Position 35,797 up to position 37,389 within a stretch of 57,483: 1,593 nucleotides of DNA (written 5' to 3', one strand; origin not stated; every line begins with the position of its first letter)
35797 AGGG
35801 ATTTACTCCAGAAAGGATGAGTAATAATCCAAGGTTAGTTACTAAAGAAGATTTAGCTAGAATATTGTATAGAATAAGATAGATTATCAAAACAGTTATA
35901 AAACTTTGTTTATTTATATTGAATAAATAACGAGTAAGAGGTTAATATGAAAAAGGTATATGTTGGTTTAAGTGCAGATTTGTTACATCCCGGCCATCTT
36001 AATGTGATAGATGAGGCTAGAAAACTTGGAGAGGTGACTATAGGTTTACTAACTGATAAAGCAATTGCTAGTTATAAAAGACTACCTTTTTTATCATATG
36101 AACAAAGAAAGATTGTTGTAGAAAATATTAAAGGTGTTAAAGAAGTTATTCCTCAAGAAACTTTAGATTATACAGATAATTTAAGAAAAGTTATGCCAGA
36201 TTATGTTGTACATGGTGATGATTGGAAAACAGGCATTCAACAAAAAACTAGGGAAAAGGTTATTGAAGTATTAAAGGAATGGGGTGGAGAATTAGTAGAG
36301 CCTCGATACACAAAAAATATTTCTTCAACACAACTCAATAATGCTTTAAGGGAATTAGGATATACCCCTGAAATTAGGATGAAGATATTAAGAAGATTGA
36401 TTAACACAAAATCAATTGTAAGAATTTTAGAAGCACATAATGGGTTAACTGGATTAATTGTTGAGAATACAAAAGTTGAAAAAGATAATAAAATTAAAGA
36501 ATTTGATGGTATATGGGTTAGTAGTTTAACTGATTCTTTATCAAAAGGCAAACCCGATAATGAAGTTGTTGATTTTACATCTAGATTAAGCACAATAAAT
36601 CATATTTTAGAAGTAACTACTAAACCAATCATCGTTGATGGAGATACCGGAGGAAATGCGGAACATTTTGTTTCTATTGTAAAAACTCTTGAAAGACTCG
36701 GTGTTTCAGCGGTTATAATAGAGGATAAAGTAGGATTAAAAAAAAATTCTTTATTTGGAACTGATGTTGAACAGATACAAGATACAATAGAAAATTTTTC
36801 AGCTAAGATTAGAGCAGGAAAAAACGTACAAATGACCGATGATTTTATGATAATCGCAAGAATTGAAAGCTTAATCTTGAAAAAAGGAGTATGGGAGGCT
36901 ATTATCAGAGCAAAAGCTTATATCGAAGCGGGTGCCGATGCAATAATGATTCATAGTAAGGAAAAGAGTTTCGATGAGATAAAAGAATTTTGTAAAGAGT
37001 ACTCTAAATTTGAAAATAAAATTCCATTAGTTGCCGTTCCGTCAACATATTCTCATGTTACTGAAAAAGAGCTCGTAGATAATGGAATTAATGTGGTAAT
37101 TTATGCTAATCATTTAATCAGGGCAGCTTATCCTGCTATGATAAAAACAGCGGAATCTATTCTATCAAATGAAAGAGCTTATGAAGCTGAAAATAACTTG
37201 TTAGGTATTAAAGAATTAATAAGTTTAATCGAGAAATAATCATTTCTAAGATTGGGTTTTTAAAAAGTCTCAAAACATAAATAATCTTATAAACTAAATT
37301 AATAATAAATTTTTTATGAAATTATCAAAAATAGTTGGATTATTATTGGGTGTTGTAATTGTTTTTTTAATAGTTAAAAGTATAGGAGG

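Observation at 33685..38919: Fom1/Fom2/FomC-like phosphonate module feeding a CDP-alcohol phosphotransferase: predicted CMP-2-hydroxyethylphosphonate decoration of lipid or glycan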

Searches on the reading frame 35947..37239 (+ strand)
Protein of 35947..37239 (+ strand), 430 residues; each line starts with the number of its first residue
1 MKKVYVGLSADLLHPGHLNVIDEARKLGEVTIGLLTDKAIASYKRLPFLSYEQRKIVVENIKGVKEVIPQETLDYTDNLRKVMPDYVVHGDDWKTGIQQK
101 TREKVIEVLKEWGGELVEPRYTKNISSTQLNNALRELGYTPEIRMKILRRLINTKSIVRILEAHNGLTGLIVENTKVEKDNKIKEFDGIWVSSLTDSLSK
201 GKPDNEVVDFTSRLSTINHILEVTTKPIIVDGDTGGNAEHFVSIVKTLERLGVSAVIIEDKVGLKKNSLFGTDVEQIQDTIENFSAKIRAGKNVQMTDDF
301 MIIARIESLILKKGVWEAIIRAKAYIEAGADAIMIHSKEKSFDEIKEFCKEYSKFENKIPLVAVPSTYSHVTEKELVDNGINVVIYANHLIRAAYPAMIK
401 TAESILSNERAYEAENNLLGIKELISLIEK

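Call 3: search_protein_families(library=pfam, proteins=[window:35947-37239:+], max_evalue=0.01)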
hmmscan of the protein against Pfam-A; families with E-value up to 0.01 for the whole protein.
window:35947-37239:+ (430 aa): 3 families
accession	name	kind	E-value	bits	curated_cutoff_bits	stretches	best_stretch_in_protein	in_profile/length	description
PF13714.12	PEP_mutase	-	6.3e-56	190.1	31.5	1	148-406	1-240/240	Phosphoenolpyruvate phosphomutase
PF01467.32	CTP_transf_like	-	1.5e-14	54.8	21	1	10-130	6-130/133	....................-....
PF23931.1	Terminase_6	-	0.0083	17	27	0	113-147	37-72/96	Terminase small subunit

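Call 4: search_protein_families(library=ncbifam, proteins=[window:35947-37239:+], max_evalue=0.01)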
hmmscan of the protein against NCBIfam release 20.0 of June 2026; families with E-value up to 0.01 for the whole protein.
window:35947-37239:+ (430 aa): 11 families
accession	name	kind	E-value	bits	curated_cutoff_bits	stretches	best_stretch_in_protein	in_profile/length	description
TIGR02320.1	PEP_mutase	equivalog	3.2e-119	397.1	319.55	1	148-429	1-281/284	phosphoenolpyruvate mutase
TIGR02321.1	Pphn_pyruv_hyd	equivalog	1.1e-46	159.3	374.4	1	155-427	5-275/290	phosphonopyruvate hydrolase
TIGR02317.1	prpB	equivalog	4e-29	101.7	354.4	1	146-408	3-250/285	methylisocitrate lyase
NF008455.0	PRK11320.1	equivalog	3.4e-23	82.3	353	1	197-408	52-253/295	methylisocitrate lyase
TIGR01518.1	g3p_cytidyltrns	equivalog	4e-14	52.8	165.4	1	10-109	7-108/125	glycerol-3-phosphate cytidylyltransferase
TIGR02319.1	CPEP_Pphonmut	equivalog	1.5e-13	50.6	420.05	1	193-389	45-235/294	carboxyvinyl-carboxyphosphonate phosphorylmutase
TIGR00125.1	cyt_tran_rel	domain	9e-13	48.2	27.7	1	4-67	2-65/65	adenylyltransferase/cytidyltransferase family protein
TIGR02199.1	rfaE_dom_II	equivalog_domain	1.8e-12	47.3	181.5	1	10-131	20-139/144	D-glycero-beta-D-manno-heptose 1-phosphate adenylyltransferase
NF001985.0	PRK00777.1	subfamily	2.8e-09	37.2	104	1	1-60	4-64/157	pantetheine-phosphate adenylyltransferase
NF008454.0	PRK11316.1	equivalog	8.3e-08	31.3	521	1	11-135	350-472/475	bifunctional D-glycero-beta-D-manno-heptose-7-phosphate kinase/D-glycero-beta-D-manno-heptose 1-phosphate adenylyltransferase HldE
TIGR01768.1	GGGP-family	subfamily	9.3e-05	22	113.25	0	322-374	20-71/224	geranylgeranylglyceryl phosphate synthase family protein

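Call 12: find_homologous_proteins(query=window:35947-37239:+, max_evalue=0.00001)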
Query window:35947-37239:+ (430 aa): 8000 proteins with E <= 0.00001 among 8000 candidates; the best 120 are listed.
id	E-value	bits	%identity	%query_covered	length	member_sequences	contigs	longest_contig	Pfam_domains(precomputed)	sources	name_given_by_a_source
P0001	3.1e-275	930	100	100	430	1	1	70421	PF13714.13,PF01467.33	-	-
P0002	1.0e-230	784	80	100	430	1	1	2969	PF13714.13,PF01467.33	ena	-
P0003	1.6e-227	773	80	100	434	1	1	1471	PF13714.13,PF01467.33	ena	-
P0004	6.2e-226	768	83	97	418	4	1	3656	PF13714.13,PF01467.33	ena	-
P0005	3.8e-219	746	77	100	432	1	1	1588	PF13714.13,PF01467.33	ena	-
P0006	1.7e-216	737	76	100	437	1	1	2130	PF13714.13,PF01467.33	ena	-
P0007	1.7e-214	730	75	100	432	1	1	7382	PF13714.13,PF01467.33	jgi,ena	-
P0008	8.7e-214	728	75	100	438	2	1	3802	PF13714.13,PF01467.33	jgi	-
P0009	2.6e-212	723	74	100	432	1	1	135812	PF13714.13,PF01467.33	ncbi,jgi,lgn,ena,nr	ncbi:MAG: phosphoenolpyruvate mutase [Nanoarchaeota archaeon]|nr:phosphoenolpyruvate mutase [Nanoarc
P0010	1.3e-209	714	75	99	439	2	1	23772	PF13714.13,PF01467.33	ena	-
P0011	1.5e-209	714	73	100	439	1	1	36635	PF13714.13,PF01467.33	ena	-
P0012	1.7e-209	714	73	100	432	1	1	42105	PF13714.13,PF01467.33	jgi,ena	-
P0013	2.5e-209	713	73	100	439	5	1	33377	PF13714.13,PF01467.33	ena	-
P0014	1.1e-208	711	74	100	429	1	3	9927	PF13714.13,PF01467.33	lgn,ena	-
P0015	1.2e-208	711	73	100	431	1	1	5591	PF13714.13,PF01467.33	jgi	jgi:phosphoenolpyruvate phosphomutase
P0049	4.3e-204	696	72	99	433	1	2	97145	PF13714.13,PF01467.33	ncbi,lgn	ncbi:MAG: phosphoenolpyruvate mutase [Ignavibacteria bacterium]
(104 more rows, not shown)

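Call 23: find_encoding_contigs(protein=P0001, flank=3000, max_places=3)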
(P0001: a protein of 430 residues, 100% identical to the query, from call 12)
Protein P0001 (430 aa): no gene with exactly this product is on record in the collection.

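Call 24: find_encoding_contigs(protein=P0009, flank=8000, max_places=2)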
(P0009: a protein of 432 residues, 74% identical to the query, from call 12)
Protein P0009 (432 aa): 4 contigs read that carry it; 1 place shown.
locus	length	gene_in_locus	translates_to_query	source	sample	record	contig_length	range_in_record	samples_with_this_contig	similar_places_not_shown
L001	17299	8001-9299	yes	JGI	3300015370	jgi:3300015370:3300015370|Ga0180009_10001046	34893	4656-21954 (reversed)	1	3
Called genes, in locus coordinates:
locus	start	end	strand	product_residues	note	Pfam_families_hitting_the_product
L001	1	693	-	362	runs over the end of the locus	-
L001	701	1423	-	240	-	PF02348:CTP_transf_3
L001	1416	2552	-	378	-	PF01041:DegT_DnrJ_EryC1, PF00155:Aminotran_1_2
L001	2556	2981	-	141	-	PF14602:Hexapep_2 (faint), PF25087:GMPPB_C (faint), PF00132:Hexapep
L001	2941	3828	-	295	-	PF04055:Radical_SAM, PF13186:SPASM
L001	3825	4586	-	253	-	PF02540:NAD_synthase, PF03054:tRNA_Me_trans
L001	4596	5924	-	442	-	PF03721:UDPG_MGDP_dh_N, PF00984:UDPG_MGDP_dh, PF03720:UDPG_MGDP_dh_C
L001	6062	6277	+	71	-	-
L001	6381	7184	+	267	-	PF01209:Ubie_methyltran, PF13489:Methyltransf_23 (weak), PF13847:Methyltransf_31, PF08241:Methyltransf_11, PF08242:Methyltransf_12, PF13649:Methyltransf_25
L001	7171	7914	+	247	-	-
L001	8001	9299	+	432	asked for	PF01467:CTP_transf_like, PF13714:PEP_mutase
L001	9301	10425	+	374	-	PF02776:TPP_enzyme_N, PF02775:TPP_enzyme_C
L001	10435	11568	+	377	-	PF00465:Fe-ADH, PF13685:Fe-ADH_2, PF25137:ADH_Fe_C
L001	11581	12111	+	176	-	PF08241:Methyltransf_11 (faint), PF13489:Methyltransf_23, PF13847:Methyltransf_31 (weak)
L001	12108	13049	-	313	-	PF00535:Glycos_transf_2, PF10111:Glyco_tranf_2_2, PF13641:Glyco_tranf_2_3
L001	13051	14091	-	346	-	PF00534:Glycos_transf_1, PF13692:Glyco_trans_1_4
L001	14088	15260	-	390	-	PF09492:Pec_lyase (faint), PF07944:Beta-AFase-like_GH127_cat (faint), PF01532:Glyco_hydro_47 (faint), PF07470:Glyco_hydro_88 (weak), PF03663:Glyco_hydro_76 (weak)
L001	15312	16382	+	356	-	PF02350:Epimerase_2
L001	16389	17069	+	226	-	PF00483:NTP_transferase, PF12804:NTP_transf_3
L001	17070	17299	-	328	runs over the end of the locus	PF00106:adh_short (weak), PF04321:RmlD_sub_bind, PF01073:3Beta_HSD, PF01370:Epimerase, PF02719:Polysacc_synt_2, PF07993:NAD_binding_4, PF08659:KR (weak), PF16363:GDP_Man_Dehyd, +1 more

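Call 25: find_encoding_contigs(protein=P0049, flank=8000, max_places=2)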
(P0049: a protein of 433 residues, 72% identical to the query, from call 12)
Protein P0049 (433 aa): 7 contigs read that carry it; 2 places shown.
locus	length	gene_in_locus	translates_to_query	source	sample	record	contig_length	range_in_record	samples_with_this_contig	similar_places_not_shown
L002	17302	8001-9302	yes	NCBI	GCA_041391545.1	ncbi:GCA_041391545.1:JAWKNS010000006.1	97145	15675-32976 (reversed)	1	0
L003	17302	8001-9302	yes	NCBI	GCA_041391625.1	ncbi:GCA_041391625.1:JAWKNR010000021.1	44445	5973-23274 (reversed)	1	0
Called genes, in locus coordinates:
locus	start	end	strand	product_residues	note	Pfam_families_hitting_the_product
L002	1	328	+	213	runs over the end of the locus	PF01041:DegT_DnrJ_EryC1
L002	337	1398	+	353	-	-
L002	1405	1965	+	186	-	PF13302:Acetyltransf_3, PF13420:Acetyltransf_4, PF00583:Acetyltransf_1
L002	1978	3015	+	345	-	-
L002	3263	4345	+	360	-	PF01425:Amidase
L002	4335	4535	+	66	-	-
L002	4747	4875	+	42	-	-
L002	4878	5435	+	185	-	-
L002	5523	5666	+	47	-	-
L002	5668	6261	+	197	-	PF05159:Capsule_synth (weak)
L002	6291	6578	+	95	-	-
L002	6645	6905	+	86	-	PF13561:adh_short_C2, PF00106:adh_short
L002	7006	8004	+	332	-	PF00535:Glycos_transf_2, PF10111:Glyco_tranf_2_2 (weak), PF13641:Glyco_tranf_2_3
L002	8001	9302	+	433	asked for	PF01467:CTP_transf_like, PF13714:PEP_mutase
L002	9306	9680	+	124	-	PF02776:TPP_enzyme_N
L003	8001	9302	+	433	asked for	PF01467:CTP_transf_like, PF13714:PEP_mutase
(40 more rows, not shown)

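Call 26: find_related_loci(query=window:35947-37239:+, collection=genome_contigs, flank=10000)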
Query window:35947-37239:+ (430 aa) in genome_contigs; peptide patterns used: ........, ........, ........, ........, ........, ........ (x = any residue, [..] = any of these).
354 stretches matched a pattern; 139 encode a relative of the query (tblastn E <= 1e-3); the best 80 are kept; 80 distinct loci.
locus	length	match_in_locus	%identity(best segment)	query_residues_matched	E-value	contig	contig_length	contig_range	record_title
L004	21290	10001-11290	83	1-430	0e+0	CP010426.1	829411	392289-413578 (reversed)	MAG: archaeon GW2011_AR20 chromosome, complete genome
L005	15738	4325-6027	73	1-428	0e+0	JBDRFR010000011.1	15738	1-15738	MAG: Nanoarchaeota archaeon isolate MEGAHIT-group-1.382 k141_7129118, whole genome shotgun sequence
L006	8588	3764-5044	73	2-428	0e+0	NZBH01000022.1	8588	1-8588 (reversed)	MAG: archaeon isolate ARS1414 MHASMcontig_153625, whole genome shotgun sequence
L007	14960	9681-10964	71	1-428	0e+0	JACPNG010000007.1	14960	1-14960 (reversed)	MAG: Candidatus Woesearchaeota archaeon isolate NC_groundwater_569_Ag_S-0.1um_31_12 S35_SO-1_scaffold_130322, whole geno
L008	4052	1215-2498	71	1-428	0e+0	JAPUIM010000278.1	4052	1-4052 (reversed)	MAG: Bacteroidetes bacterium isolate KW1-S08_242 KW1-S08_242_cg278, whole genome shotgun sequence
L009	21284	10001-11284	73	1-428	0e+0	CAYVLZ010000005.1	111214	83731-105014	MAG TPA_asm: Candidatus Woesearchaeota archaeon isolate SRP141376_co1_71 genome assembly, contig: NODE_422_length_111214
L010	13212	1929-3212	72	1-428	0e+0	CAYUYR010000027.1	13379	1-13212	MAG TPA_asm: uncultured Planctomycetaceae bacterium isolate SRP141376_co2_344 genome assembly, contig: NODE_9006_length_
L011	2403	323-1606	70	2-428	0e+0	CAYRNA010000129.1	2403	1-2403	MAG TPA_asm: uncultured Spirochaetales bacterium isolate binchicken_co390_8 genome assembly, contig: NODE_9384_length_24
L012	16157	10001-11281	68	2-428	0e+0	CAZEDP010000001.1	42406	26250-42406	MAG TPA_asm: uncultured Gammaproteobacteria bacterium isolate SRP192927_co1_905 genome assembly, contig: NODE_1338_lengt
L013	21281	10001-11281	68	2-428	0e+0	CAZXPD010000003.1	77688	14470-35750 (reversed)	MAG TPA_asm: uncultured Gammaproteobacteria bacterium isolate binchicken_co20_413 genome assembly, contig: NODE_863_leng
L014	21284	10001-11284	69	2-429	0e+0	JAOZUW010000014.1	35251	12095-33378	MAG: Bacteroidales bacterium isolate GMC9.concoct.117 GMC9_197_length_35251_cov_14.963007, whole genome shotgun sequence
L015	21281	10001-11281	69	2-428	0e+0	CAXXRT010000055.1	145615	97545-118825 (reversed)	MAG: Marinifilaceae bacterium isolate 33d5628b-5a91-4dd6-8f06-1354c736e2d9 genome assembly, contig: contig_55, whole gen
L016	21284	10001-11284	69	1-428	0e+0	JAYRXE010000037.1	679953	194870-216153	MAG: Candidatus Paceibacterota bacterium isolate EBPR_ori4bin.24 k141_187775, whole genome shotgun sequence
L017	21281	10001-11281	68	2-428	0e+0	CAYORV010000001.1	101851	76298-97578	MAG TPA_asm: Candidatus Woesearchaeota archaeon isolate SRP104257_co1_218 genome assembly, contig: NODE_14_length_101851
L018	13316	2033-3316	68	1-428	0e+0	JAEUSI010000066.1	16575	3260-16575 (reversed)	MAG: Ignavibacteria bacterium isolate new MAG-299 NODE_66_length_16575_cov_4.172991, whole genome shotgun sequence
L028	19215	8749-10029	68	2-428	0e+0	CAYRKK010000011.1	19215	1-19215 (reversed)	MAG TPA_asm: Candidatus Woesearchaeota archaeon isolate SRP178699_co2_118 genome assembly, contig: NODE_2043_length_1921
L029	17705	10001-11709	68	1-428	0e+0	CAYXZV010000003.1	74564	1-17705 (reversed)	MAG TPA_asm: uncultured Methanosarcinales archaeon isolate binchicken_co201_418 genome assembly, contig: NODE_194_length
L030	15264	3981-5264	70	1-428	0e+0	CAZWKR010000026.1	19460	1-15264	MAG TPA_asm: uncultured bacterium isolate SRP167671_co2_138 genome assembly, contig: NODE_3743_length_19460_cov_25.79443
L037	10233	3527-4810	66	1-428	0e+0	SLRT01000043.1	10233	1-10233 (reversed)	MAG: Syntrophomonadaceae bacterium isolate CSSed165cm_584 CSSed16-5cm-25133, whole genome shotgun sequence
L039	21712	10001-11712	69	1-428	0e+0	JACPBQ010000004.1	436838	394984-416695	MAG: Candidatus Woesearchaeota archaeon isolate NC_groundwater_261_Ag_S-0.2um_40_15 S5_GD2017_2_S2_scaffold_59, whole ge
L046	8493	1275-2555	66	2-428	0e+0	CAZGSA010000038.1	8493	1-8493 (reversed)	MAG TPA_asm: Candidatus Woesearchaeota archaeon isolate SRP178699_co1_132 genome assembly, contig: NODE_11808_length_849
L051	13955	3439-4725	66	1-428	0e+0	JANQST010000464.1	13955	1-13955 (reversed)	MAG: Cyclobacteriaceae bacterium isolate IP30a_bin.7 k99_1202123, whole genome shotgun sequence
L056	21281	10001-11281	65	2-428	0e+0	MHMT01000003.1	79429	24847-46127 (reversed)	MAG: Candidatus Portnoybacteria bacterium RBG_13_40_8 RBG_13_scaffold_123, whole genome shotgun sequence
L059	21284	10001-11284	66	1-428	0e+0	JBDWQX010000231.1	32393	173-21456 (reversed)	MAG: Cyclobacteriaceae bacterium isolate LC.02.F.A2_479_102 LC_02_F_A2_479_102_000000000231, whole genome shotgun sequen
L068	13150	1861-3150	67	2-430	0e+0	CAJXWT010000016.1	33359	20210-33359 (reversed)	MAG TPA_asm: uncultured Candidatus Marinimicrobia bacterium isolate SRR3965592_bin.3_MetaBAT_v2.12.1_MAG genome assembly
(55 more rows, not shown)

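Call 46: search_protein_families(library=pfam, proteins=[L001:7171-7914:+], max_evalue=0.01)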
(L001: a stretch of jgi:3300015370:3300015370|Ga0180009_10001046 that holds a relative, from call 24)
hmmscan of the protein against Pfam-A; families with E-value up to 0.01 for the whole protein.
L001:7171-7914:+ (247 aa): 1 family
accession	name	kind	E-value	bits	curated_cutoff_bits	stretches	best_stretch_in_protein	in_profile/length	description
PF01066.26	CDP-OH_P_transf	-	0.00027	21.8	22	1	51-99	3-52/152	CDP-alcohol phosphatidyltransferase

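Call 51: search_solved_structures(query=window:35947-37239:+, max_evalue=0.00001, show_alignments=2)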
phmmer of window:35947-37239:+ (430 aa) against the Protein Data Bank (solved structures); distinct sequences matched with E-value up to 0.00001: 20.
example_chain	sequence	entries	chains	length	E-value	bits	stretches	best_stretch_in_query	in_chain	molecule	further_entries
5x3d_A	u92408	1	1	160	3.6e-59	204.1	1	4-136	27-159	Phosphoenolpyruvate phosphomutase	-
1m1b_A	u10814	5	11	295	1.1e-42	149.8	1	147-427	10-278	PHOSPHOENOLPYRUVATE PHOSPHOMUTASE | PROTEIN (PHOSPHOENOLPYRUVATE MUTASE)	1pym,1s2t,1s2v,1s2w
1s2u_A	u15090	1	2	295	1e-41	146.6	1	147-427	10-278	Phosphoenolpyruvate phosphomutase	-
2dua_A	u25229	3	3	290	1.6e-40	142.7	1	161-427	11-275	Phosphonopyruvate hydrolase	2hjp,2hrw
5unc_A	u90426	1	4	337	2.4e-40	142.1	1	147-420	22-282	PHOSPHOENOLPYRUVATE PHOSPHOMUTASE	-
9hra_A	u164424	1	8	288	6.5e-16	61.6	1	186-405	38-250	2-methylisocitrate lyase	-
9hgk_A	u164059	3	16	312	7e-16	61.5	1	186-405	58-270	2-methylisocitrate lyase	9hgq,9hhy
9hgo_A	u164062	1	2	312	1.8e-15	60.2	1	186-405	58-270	2-methylisocitrate lyase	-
9hhs_A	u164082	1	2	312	2.5e-15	59.7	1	186-405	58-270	2-methylisocitrate lyase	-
6t4v_C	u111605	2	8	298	6e-14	55.2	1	198-418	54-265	2-methylisocitrate lyase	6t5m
3elb_A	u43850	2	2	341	1.1e-13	54.4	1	10-130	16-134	Ethanolamine-phosphate cytidylyltransferase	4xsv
3eoo_A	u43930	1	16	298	7.3e-13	51.6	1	198-401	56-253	Methylisocitrate lyase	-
4iqd_A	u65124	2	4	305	1.1e-12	50.9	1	147-398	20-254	Carboxyvinyl-carboxyphosphonate phosphorylmutase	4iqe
1xg3_A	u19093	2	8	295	3.3e-12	49.4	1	199-334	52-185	Probable methylisocitrate lyase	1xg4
1o5q_A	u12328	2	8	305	8.2e-12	48.1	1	199-336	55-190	Probable methylisocitrate lyase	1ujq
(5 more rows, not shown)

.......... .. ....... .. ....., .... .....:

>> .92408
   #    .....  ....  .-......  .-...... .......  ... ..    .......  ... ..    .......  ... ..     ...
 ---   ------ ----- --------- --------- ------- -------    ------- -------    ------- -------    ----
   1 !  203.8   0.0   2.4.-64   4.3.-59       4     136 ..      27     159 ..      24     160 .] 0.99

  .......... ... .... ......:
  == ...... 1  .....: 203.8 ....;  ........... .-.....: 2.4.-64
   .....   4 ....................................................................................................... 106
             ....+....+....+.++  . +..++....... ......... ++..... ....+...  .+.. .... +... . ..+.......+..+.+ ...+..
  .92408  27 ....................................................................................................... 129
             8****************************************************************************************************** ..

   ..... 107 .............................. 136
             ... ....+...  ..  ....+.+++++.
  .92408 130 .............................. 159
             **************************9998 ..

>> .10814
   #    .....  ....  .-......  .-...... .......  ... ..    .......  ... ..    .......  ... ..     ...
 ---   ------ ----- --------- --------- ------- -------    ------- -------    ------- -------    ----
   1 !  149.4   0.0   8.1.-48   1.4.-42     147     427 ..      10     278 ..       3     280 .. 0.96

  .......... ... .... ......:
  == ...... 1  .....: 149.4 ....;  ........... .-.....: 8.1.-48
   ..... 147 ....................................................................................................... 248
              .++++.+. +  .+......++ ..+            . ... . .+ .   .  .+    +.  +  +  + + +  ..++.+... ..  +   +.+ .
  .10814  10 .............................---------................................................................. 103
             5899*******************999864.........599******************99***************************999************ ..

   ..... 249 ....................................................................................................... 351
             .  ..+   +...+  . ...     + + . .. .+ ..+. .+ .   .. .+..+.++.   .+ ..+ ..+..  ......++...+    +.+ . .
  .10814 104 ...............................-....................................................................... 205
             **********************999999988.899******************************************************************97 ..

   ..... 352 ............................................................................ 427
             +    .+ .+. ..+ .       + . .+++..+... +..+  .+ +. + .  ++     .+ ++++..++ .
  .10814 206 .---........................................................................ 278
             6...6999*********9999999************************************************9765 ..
